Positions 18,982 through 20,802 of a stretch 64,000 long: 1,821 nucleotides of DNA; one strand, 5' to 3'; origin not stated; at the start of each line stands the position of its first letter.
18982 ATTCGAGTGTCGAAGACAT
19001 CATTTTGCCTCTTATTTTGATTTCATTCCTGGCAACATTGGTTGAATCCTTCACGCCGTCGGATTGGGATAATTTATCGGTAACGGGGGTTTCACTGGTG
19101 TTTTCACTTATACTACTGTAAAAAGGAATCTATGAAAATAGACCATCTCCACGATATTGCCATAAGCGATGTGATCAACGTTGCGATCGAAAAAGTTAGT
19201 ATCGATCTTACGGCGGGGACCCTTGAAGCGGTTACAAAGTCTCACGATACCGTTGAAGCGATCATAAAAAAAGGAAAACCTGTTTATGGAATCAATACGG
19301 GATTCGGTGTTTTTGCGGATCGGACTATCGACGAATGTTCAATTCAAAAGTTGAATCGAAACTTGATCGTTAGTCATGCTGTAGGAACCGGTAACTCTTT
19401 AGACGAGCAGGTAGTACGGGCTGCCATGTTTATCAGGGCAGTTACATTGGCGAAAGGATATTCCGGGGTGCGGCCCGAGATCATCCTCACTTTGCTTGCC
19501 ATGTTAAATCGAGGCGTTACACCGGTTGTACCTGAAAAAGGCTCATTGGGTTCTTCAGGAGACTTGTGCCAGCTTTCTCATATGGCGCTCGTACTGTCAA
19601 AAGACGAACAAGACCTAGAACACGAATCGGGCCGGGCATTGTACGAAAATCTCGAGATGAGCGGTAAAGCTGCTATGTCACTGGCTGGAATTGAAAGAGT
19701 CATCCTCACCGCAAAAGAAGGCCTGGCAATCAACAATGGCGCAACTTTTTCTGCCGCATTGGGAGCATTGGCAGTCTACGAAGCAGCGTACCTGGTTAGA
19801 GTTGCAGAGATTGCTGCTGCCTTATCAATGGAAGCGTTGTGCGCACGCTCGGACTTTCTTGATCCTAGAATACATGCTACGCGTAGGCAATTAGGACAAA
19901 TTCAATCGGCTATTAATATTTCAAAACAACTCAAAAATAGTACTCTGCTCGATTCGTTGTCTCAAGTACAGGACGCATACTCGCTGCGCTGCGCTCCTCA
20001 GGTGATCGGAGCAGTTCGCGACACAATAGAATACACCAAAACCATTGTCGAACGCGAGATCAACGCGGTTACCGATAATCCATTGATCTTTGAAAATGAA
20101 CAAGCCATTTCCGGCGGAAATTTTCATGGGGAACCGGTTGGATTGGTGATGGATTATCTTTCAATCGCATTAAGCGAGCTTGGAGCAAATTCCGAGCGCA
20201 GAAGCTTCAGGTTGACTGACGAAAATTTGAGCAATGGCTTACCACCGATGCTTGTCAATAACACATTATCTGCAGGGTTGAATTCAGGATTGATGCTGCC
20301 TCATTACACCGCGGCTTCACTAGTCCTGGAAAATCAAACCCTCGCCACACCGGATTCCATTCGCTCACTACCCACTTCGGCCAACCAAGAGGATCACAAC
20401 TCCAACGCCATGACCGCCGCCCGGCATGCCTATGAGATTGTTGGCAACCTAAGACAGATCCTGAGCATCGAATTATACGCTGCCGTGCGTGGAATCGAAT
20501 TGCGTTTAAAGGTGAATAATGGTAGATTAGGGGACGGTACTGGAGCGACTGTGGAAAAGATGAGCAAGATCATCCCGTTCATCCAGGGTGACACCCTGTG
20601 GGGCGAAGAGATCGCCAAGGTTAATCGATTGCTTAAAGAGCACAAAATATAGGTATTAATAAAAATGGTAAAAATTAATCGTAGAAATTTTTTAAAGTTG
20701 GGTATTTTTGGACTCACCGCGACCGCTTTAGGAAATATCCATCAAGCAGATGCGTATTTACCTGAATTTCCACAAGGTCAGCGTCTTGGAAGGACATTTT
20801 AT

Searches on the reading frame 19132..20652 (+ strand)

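Call 41: search_protein_families(library=pfam, proteins=[window:19132-20652:+], max_evalue=0.00001)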
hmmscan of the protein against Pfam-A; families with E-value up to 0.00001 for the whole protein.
window:19132-20652:+ (506 aa): 1 family
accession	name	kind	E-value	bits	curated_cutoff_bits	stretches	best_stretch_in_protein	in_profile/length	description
PF00221.24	Lyase_aromatic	-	5.5e-165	550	27.3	1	10-476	2-463/466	Aromatic amino acid lyase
